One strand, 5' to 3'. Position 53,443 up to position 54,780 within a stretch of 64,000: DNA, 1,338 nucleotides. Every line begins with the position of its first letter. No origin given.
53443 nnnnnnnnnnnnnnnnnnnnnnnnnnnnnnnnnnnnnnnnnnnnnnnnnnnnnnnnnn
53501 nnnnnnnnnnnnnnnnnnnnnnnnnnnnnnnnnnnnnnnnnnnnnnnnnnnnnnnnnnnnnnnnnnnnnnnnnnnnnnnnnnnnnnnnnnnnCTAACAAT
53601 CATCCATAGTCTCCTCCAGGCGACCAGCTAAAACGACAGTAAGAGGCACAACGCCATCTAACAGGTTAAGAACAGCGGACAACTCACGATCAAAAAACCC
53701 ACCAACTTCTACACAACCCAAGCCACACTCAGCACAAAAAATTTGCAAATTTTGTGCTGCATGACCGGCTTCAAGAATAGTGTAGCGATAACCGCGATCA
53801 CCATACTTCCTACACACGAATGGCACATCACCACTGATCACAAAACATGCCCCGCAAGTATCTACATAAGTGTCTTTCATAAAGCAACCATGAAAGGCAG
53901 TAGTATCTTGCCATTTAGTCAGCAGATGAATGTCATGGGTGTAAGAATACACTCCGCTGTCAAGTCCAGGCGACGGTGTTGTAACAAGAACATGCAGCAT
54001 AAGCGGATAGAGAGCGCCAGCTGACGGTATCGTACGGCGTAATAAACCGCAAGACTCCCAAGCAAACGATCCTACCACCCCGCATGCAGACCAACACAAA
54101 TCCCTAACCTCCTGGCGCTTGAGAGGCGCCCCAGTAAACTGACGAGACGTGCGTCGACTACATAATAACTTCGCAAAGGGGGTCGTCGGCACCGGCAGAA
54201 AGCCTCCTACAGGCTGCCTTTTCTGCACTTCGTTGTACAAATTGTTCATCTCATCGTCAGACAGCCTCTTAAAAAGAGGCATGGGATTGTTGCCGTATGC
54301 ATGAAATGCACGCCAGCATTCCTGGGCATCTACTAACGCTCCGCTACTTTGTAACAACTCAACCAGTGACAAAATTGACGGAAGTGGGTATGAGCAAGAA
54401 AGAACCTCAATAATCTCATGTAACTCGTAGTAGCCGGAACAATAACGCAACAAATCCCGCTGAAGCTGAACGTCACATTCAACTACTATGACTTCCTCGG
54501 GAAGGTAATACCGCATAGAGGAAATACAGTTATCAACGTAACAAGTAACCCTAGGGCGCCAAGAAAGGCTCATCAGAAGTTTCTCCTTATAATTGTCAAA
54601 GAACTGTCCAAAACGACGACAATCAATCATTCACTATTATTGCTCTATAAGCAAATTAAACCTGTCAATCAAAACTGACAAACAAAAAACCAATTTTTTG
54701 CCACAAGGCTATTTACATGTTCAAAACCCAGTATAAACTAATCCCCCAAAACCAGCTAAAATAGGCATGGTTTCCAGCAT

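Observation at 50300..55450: Compact five-gene YcaO-SagB-precursor-peptidase operon: a candidate microcin-B17-like LAP/TOMM biosynthetic cluster in a reduced-genome bacterium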

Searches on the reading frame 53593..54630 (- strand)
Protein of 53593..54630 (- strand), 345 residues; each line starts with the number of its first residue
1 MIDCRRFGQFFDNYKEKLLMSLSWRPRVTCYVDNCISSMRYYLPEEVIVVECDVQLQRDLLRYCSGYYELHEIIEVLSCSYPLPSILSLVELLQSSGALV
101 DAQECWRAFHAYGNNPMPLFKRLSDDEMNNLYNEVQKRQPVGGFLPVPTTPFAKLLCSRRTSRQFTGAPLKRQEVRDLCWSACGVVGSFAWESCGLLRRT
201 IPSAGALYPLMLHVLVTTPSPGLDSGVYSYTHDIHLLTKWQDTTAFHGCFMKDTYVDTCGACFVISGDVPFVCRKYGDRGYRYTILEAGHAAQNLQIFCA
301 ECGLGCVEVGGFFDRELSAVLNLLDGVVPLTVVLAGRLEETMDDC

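Call 3: search_protein_families(library=pfam, proteins=[window:53593-54630:-], max_evalue=0.01)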
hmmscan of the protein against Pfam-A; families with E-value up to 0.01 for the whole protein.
window:53593-54630:- (345 aa): 1 family
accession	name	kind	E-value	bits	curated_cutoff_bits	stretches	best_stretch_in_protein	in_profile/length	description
PF00881.29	Nitroreductase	-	1.3e-14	55.2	23.5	1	158-325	3-156/167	Nitroreductase family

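Call 4: search_protein_families(library=ncbifam, proteins=[window:53593-54630:-], max_evalue=0.01)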
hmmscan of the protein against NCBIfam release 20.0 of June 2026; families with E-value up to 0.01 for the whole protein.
window:53593-54630:- (345 aa): 2 families
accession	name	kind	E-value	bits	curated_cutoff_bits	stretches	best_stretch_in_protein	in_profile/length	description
TIGR03605.1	antibiot_sagB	domain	4.2e-21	75.2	78.4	1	178-324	8-159/173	SagB family peptide dehydrogenase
TIGR04511.1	SagB_rel_DH_2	exception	3.3e-12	46.2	240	1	133-335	152-364/380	putative peptide maturation dehydrogenase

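Call 26: find_homologous_proteins(query=window:53593-54630:-)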
Query window:53593-54630:- (345 aa): 2379 proteins with E <= 0.001 among 4511 candidates; the best 120 are listed.
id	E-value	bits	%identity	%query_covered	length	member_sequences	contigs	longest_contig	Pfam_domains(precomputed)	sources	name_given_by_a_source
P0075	2.9e-226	768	100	94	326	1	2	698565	PF00881.30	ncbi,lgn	-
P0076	1.6e-118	414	57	93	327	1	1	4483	PF00881.30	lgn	-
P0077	8.3e-116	405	54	92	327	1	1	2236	PF00881.30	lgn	-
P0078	1.6e-73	266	40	93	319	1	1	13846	PF00881.30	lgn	-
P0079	3.5e-72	261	39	92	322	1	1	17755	PF00881.30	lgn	-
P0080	7.2e-68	247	39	93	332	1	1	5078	PF00881.30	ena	-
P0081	2.9e-67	245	37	93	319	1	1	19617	PF00881.30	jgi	jgi:SagB-type dehydrogenase family enzyme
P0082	1.4e-64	236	39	93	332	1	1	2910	PF00881.30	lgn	-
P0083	5.2e-64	235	39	92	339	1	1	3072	PF00881.30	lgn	-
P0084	6.9e-63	231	38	92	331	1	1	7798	PF00881.30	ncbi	-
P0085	1.1e-62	230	39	92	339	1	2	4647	PF00881.30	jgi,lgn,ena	-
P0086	1.3e-44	171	35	92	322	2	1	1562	PF00881.30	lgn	-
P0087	8.8e-44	168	34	90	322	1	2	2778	PF00881.30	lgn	-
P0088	1.7e-42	164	34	90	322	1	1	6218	PF00881.30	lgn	-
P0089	1.4e-41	161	34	92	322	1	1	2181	PF00881.30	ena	-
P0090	3.9e-40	156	34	92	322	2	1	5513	PF00881.30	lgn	-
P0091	6.3e-40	155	34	84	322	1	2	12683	PF00881.30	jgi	jgi:SagB-type dehydrogenase family enzyme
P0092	6.4e-34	136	32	85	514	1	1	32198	PF00881.30,PF02624.22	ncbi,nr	ncbi:YcaO-like family protein, partial [Patescibacteria group bacterium]|nr:YcaO-like family protein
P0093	4.7e-32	130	41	55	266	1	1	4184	PF00881.30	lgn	-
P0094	8.4e-32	129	39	55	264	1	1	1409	PF00881.30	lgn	-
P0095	8.7e-31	125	30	86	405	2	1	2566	PF00881.30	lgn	-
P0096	1.7e-30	124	30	92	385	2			PF00881.30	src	-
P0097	5.2e-30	123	40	56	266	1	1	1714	PF00881.30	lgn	-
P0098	1.9e-29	121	32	81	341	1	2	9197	PF00881.30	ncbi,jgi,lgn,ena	-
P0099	3.0e-29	120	30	83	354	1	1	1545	PF00881.30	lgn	-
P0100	4.2e-29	120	38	61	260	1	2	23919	PF00881.30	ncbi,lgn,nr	ncbi:MAG TPA: SagB/ThcOx family dehydrogenase [Actinomycetota bacterium]|nr:SagB/ThcOx family dehydr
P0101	1.6e-28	118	34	66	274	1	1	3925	PF00881.30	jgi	jgi:SagB-type dehydrogenase family enzyme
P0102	2.1e-28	117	28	90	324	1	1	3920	PF00881.30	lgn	-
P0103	5.9e-28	116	27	85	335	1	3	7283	PF00881.30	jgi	jgi:SagB-type dehydrogenase family enzyme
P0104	8.0e-28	116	35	61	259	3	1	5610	PF00881.30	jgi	jgi:SagB-type dehydrogenase family enzyme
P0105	1.8e-27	114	42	54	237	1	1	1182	PF00881.30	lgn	-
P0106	2.4e-27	114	34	67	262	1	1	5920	PF00881.30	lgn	-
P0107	6.9e-27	113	31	83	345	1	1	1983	PF00881.30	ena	-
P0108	1.4e-26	112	38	52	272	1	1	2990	PF00881.30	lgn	-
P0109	2.0e-26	111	41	53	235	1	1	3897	PF00881.30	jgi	jgi:SagB-type dehydrogenase family enzyme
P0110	2.0e-26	111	41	53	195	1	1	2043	PF00881.30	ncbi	-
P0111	2.5e-26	111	42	53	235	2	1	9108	PF00881.30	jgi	-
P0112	3.0e-26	110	38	56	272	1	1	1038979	PF00881.30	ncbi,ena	-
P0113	3.8e-26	110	40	53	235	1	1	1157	PF00881.30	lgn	-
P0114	4.2e-26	110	41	54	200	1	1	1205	PF00881.30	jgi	jgi:SagB-type dehydrogenase family enzyme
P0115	5.1e-26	110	39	53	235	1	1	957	PF00881.30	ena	-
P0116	5.2e-26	110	41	53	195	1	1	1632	PF00881.30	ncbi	-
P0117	5.6e-26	110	35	66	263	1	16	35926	PF00881.30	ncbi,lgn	-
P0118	6.7e-26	109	41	53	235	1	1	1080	PF00881.30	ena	-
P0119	7.4e-26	109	41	53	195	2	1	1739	PF00881.30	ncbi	-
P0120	8.4e-26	109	37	52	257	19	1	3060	PF00881.30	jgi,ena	-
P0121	8.6e-26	109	41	53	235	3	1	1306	PF00881.30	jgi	jgi:SagB-type dehydrogenase family enzyme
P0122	9.2e-26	109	36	52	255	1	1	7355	PF00881.30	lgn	-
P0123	9.5e-26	109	41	53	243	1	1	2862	PF00881.30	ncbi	-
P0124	9.9e-26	109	41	53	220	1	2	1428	PF00881.30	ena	-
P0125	1.1e-25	109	41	53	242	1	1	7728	PF00881.30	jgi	jgi:SagB-type dehydrogenase family enzyme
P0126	1.1e-25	109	36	56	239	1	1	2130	PF00881.30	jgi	jgi:SagB-type dehydrogenase family enzyme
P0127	1.1e-25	109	39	53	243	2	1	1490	PF00881.30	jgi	-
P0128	1.4e-25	108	38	53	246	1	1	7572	PF00881.30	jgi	jgi:SagB-type dehydrogenase family enzyme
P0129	1.5e-25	108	37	57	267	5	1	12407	PF00881.30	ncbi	-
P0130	1.8e-25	108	42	53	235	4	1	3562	PF00881.30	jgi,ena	-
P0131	2.4e-25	107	41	56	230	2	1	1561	PF00881.30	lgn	-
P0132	3.5e-25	107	40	54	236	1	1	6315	PF00881.30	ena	-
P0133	3.6e-25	107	39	53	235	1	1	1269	PF00881.30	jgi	-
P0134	3.6e-25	107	40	53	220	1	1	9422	PF00881.30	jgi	jgi:SagB-type dehydrogenase family enzyme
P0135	4.4e-25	107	40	53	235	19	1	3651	PF00881.30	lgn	-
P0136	4.8e-25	106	38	53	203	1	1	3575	PF00881.30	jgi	jgi:SagB-type dehydrogenase family enzyme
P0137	5.4e-25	106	40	53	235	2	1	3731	PF00881.30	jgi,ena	-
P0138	5.7e-25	106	37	57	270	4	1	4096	PF00881.30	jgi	jgi:SagB-type dehydrogenase family enzyme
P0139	6.4e-25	106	38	56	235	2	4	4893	PF00881.30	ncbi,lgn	-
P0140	6.6e-25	106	34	67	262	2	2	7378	PF00881.30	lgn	-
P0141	6.6e-25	106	37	54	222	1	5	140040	PF00881.30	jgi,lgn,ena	-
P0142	7.3e-25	106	41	53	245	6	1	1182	PF00881.30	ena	-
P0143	7.8e-25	106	39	53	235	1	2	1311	PF00881.30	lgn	-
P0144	8.1e-25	106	40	53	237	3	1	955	PF00881.30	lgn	-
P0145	9.3e-25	106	38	53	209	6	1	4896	PF00881.30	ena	-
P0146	1.1e-24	105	41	53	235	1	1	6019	PF00881.30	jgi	-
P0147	1.1e-24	105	32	67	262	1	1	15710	PF00881.30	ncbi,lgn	-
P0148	1.1e-24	105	35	56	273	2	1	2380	PF00881.30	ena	-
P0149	1.1e-24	105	38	53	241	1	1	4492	PF00881.30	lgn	-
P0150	1.2e-24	105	41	53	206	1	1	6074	PF00881.30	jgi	-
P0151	1.3e-24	105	37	56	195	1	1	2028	PF00881.30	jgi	jgi:SagB-type dehydrogenase family enzyme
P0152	1.4e-24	105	40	53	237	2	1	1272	PF00881.30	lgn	-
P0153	1.4e-24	105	40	49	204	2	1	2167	PF00881.30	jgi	-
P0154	1.4e-24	105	35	57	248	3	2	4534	PF00881.30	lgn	-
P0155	1.4e-24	105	38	59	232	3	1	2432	PF00881.30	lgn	-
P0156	1.4e-24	105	39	53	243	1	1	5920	PF00881.30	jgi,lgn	-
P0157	1.5e-24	105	33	63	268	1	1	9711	PF00881.30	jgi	jgi:SagB-type dehydrogenase family enzyme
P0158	1.5e-24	105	39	53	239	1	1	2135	PF00881.30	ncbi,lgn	-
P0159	1.5e-24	105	37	51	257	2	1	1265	PF00881.30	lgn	-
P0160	1.7e-24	105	35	55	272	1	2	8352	PF00881.30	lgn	-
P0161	1.7e-24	105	41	53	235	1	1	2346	PF00881.30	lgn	-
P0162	1.8e-24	105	37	57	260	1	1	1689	PF00881.30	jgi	jgi:SagB-type dehydrogenase family enzyme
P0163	2.2e-24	104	37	54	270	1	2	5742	PF00881.30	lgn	-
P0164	2.3e-24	104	39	53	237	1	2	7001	PF00881.30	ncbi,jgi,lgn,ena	ncbi:hypothetical protein ES703_33209 [subsurface metagenome]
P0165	2.5e-24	104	40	52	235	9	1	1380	PF00881.30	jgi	-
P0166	2.6e-24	104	31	74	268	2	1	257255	PF00881.30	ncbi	-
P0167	2.6e-24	104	40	53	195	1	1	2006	PF00881.30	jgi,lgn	jgi:SagB-type dehydrogenase family enzyme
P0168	2.7e-24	104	35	68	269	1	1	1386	PF00881.30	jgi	jgi:SagB-type dehydrogenase family enzyme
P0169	2.8e-24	104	41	52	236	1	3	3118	PF00881.30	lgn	-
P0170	2.9e-24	104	38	53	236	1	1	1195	PF00881.30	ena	-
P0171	3.5e-24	104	35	59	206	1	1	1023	PF00881.30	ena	-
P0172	3.7e-24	104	39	53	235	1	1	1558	PF00881.30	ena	-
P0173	3.7e-24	104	39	53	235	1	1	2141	PF00881.30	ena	-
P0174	3.8e-24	104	39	54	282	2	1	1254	PF00881.30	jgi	jgi:SagB-type dehydrogenase family enzyme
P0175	3.8e-24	103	41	53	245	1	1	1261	PF00881.30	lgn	-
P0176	4.2e-24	103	39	53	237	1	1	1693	PF00881.30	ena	-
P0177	4.5e-24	103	39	56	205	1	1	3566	PF00881.30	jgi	-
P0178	4.8e-24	103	40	54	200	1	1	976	PF00881.30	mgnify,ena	mgnify:CR=1 FL=1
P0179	4.8e-24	103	39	52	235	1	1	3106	PF00881.30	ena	-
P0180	5.1e-24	103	34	66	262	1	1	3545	PF00881.30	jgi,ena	jgi:SagB-type dehydrogenase family enzyme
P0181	5.5e-24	103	36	59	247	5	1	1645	PF00881.30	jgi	-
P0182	5.6e-24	103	33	71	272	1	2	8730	PF00881.30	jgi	jgi:SagB-type dehydrogenase family enzyme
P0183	5.8e-24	103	35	52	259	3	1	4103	PF00881.30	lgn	-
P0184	5.9e-24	103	36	53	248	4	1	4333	PF00881.30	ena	-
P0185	5.9e-24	103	39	54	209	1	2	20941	PF00881.30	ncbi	-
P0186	6.0e-24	103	34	62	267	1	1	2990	PF00881.30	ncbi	-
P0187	6.2e-24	103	39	53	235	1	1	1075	PF00881.30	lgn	-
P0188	6.3e-24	103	34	61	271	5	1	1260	PF00881.30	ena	-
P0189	6.7e-24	103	39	53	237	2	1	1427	PF00881.30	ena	-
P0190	6.8e-24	103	39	53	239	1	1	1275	PF00881.30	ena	-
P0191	7.4e-24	103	40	53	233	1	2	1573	PF00881.30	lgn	-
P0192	7.4e-24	103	36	53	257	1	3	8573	PF00881.30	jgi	jgi:SagB-type dehydrogenase family enzyme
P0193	7.5e-24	103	38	53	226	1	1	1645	PF00881.30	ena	-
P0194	7.8e-24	102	31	61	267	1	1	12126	PF00881.30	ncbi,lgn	-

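Call 30: search_solved_structures(query=A2, max_evalue=1)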
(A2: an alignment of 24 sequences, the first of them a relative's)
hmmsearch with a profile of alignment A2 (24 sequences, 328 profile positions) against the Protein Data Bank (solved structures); distinct sequences matched with E-value up to 1: 46.
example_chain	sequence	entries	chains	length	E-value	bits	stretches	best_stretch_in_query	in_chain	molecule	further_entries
3eo7_A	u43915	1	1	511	4.4e-49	170.6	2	157-313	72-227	Putative Nitroreductase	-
7ly7_B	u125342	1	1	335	1.3e-25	93.5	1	64-320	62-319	BmdC, Oxidase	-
7ly4_A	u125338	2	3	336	1.3e-25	93.4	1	64-320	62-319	BmdC, Oxidase | BmdC, NRPS oxidase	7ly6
7ly5_B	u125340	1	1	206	9.9e-22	80.7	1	130-320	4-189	BmdC, oxidase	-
6gos_C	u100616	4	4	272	7.2e-16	61.4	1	177-326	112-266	Microcin B17-processing protein McbC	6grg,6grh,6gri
8cqs_A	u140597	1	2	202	1.8e-15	60.1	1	132-324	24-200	Nitroreductase-like protein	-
3hoi_A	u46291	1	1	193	8.4e-15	57.9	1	133-324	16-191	FMN-dependent nitroreductase BF3017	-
8pz5_A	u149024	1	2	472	2.7e-14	56.2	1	127-323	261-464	SagB-type dehydrogenase domain protein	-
5lq4_B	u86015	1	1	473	2.7e-14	56.2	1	127-323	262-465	CyaGox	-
5lq4_A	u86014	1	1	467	3.2e-14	56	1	127-317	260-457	CyaGox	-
3hj9_A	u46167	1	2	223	3.1e-11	46.2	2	274-326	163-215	Oxidoreductase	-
4dn2_A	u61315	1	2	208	4.6e-08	35.8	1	265-314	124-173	Nitroreductase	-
5hdj_A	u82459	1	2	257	1.4e-07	34.2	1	268-325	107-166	NfrA1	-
5uu6_A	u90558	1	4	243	2.9e-07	33.1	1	219-326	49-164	NADPH-flavin oxidoreductase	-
4g8s_A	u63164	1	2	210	4e-06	29.4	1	251-321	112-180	Nitroreductase family protein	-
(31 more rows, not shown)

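Call 37: predict_structure(alignment_id=A2)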
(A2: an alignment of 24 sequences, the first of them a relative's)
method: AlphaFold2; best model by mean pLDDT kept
length: 326 residues; sequences in the alignment: 24
mean_pLDDT: 85.2   pTM: 0.82
mean pLDDT of the five models: 85.2, 84.8, 84.6, 84.4, 84.3
residues with pLDDT >= 90: 174; 70-90: 109; 50-70: 22; < 50: 21
segments of 3 or more residues with pLDDT < 50: 168-181, 184-186, 323-326
pLDDT, mean of each block of 10 residues (from residue 1): 88 93 89 95 95 97 97 94 88 68 83 86 71 87 85 95 67 41 54 93 95 89 90 85 94 84 89 92 91 88 92 93 48
secondary structure, 60 per line:
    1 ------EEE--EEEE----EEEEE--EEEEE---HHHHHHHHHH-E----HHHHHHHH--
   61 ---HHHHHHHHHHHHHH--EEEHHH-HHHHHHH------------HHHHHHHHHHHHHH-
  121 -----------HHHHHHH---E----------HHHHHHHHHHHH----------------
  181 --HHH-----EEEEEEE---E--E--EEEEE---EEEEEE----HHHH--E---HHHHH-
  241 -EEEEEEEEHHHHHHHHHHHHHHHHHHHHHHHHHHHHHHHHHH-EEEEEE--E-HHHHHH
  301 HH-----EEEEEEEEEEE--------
elements in order: E7-9 E12-15 E20-24 E27-31 H35-44 H51-58 H64-77 E80-82 H87-93 H106-119 H132-138 H153-164 E191-197 E207-211 E215-220 H225-228 H235-239 E242-249 H250-283 E285-290 H295-302 E308-318

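Call 48: find_encoding_contigs(protein=P0076, flank=5000, max_places=2)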
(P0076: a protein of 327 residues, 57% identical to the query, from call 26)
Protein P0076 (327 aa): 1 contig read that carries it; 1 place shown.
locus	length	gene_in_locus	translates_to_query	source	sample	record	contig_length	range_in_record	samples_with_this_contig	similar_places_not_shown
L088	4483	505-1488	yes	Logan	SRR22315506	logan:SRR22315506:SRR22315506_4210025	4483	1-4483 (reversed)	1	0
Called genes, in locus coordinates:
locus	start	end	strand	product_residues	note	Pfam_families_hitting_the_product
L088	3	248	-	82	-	?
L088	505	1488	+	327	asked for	PF00881:Nitroreductase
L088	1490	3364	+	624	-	PF02624:YcaO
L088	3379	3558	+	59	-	-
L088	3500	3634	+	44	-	-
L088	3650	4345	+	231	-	PF10026:DUF2268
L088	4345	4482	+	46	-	?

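Call 73: search_solved_structures(query=A2, max_evalue=1e-15, show_alignments=5)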
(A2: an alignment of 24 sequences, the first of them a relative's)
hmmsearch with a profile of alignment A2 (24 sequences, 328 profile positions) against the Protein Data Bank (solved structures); distinct sequences matched with E-value up to 1e-15: 5.
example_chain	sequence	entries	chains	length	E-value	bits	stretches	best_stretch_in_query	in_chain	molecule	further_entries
3eo7_A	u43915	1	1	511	4.4e-49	170.6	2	157-313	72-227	Putative Nitroreductase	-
7ly7_B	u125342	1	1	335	1.3e-25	93.5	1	64-320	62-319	BmdC, Oxidase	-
7ly4_A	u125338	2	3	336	1.3e-25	93.4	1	64-320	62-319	BmdC, Oxidase | BmdC, NRPS oxidase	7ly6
7ly5_B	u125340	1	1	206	9.9e-22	80.7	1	130-320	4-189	BmdC, oxidase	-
6gos_C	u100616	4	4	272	7.2e-16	61.4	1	177-326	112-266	Microcin B17-processing protein McbC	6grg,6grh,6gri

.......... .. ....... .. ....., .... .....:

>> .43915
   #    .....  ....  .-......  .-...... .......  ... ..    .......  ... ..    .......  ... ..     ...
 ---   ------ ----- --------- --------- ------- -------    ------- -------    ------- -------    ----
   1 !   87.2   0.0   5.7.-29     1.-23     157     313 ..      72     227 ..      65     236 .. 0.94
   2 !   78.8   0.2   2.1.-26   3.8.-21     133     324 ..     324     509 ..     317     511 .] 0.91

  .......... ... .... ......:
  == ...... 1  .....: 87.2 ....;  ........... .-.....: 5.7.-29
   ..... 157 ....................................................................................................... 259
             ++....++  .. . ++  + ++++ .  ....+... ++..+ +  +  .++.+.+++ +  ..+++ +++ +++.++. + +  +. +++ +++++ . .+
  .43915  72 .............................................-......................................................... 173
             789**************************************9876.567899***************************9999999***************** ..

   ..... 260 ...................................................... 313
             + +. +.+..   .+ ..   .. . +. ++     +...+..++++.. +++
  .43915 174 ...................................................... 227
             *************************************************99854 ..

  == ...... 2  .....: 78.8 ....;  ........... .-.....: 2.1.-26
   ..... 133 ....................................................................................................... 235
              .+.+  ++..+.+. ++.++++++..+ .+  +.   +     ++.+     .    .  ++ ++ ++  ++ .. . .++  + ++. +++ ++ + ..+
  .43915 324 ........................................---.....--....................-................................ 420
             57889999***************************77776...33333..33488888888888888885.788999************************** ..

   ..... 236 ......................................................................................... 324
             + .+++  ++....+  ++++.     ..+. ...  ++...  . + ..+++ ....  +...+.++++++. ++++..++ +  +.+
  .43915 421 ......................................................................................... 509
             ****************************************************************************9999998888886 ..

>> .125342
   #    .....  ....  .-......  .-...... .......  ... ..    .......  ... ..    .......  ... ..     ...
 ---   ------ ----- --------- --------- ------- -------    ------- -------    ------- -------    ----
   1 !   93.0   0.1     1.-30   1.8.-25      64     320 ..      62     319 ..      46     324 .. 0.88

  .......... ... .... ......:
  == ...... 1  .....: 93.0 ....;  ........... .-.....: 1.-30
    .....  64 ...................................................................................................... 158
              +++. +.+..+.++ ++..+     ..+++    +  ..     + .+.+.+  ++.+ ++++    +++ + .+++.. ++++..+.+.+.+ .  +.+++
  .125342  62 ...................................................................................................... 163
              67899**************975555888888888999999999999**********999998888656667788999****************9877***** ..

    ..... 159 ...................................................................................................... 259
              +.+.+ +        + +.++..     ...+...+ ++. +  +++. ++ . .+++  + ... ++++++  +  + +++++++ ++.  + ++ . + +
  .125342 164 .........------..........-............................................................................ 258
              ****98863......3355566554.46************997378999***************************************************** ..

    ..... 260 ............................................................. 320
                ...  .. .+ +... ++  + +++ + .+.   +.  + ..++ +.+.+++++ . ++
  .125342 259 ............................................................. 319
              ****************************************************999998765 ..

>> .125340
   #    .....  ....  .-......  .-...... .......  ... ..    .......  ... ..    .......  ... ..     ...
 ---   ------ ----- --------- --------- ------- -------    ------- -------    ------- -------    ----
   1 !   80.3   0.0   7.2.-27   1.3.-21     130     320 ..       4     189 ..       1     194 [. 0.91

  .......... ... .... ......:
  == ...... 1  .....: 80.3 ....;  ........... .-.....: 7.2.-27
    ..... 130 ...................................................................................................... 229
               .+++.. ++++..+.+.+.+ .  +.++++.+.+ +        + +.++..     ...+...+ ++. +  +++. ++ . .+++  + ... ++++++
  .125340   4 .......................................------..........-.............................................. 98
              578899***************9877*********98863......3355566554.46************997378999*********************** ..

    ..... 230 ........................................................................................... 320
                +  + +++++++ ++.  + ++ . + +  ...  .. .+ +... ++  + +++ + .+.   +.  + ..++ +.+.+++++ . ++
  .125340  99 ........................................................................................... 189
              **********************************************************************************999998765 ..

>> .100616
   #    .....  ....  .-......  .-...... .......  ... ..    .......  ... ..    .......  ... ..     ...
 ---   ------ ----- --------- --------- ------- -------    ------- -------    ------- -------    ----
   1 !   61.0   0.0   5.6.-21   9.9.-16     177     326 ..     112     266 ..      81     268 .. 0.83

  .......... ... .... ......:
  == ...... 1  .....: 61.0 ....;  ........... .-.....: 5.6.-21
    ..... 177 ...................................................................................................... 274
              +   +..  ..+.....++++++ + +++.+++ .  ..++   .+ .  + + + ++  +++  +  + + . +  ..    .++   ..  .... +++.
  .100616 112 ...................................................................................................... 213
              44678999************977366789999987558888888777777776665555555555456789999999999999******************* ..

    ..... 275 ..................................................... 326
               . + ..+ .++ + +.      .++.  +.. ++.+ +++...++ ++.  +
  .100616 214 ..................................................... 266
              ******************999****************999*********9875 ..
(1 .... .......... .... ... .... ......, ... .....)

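Call 86: search_protein_families(library=padloc, proteins=[window:53593-54630:-], max_evalue=0.001)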
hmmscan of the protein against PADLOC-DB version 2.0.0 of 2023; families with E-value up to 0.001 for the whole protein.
window:53593-54630:- (345 aa): 0 families
